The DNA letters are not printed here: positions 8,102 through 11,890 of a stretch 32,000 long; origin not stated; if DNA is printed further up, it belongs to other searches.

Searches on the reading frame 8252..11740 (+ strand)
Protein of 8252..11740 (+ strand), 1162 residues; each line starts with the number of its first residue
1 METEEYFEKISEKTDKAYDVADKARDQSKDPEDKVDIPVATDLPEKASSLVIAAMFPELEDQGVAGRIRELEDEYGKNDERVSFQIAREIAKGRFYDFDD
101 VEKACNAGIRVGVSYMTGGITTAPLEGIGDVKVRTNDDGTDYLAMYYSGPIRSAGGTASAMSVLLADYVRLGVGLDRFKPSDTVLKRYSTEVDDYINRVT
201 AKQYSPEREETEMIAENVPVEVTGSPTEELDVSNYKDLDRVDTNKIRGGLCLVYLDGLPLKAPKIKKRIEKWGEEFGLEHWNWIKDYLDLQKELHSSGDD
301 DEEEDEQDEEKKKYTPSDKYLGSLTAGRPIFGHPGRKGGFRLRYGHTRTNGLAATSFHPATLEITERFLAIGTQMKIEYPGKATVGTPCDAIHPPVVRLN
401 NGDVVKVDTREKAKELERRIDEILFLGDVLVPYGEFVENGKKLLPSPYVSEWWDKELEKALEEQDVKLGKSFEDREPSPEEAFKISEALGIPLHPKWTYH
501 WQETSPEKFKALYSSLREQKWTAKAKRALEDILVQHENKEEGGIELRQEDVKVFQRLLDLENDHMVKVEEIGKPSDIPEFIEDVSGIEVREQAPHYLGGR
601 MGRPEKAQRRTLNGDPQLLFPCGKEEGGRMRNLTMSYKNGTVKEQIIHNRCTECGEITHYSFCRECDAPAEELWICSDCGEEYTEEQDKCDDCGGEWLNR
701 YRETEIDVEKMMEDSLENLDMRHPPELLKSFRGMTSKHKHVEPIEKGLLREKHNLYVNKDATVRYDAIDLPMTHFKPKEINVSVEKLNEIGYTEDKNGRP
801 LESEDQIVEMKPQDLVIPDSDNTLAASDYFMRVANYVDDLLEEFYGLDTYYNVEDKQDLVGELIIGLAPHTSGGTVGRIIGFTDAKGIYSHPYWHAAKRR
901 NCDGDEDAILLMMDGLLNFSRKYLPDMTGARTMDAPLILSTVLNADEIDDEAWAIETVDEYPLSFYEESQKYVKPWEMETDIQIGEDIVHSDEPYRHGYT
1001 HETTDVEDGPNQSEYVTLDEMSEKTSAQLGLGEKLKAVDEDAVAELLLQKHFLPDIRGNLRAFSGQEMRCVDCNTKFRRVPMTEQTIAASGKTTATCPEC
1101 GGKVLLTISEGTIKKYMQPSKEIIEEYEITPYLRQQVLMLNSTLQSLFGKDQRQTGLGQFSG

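Call 13: search_protein_families(library=pfam, proteins=[window:8252-11740:+], max_evalue=0.001)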
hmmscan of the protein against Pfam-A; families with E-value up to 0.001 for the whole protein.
window:8252-11740:+ (1162 aa): 3 families
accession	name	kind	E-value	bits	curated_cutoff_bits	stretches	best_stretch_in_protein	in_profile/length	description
PF24846.1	PolC_DP2_cat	-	5.1e-119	397.1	24.3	1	726-1024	6-299/299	DNA polymerase II large subunit DP2, catalytic domain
PF24844.1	PolC_DP2_central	-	1.8e-112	376.4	24.3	1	308-682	2-369/372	DNA polymerase II large subunit DP2, central domain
PF03833.19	PolC_DP2_N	-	3e-90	302.5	24.3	1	5-288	1-269/271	DNA polymerase II large subunit DP2, N-terminal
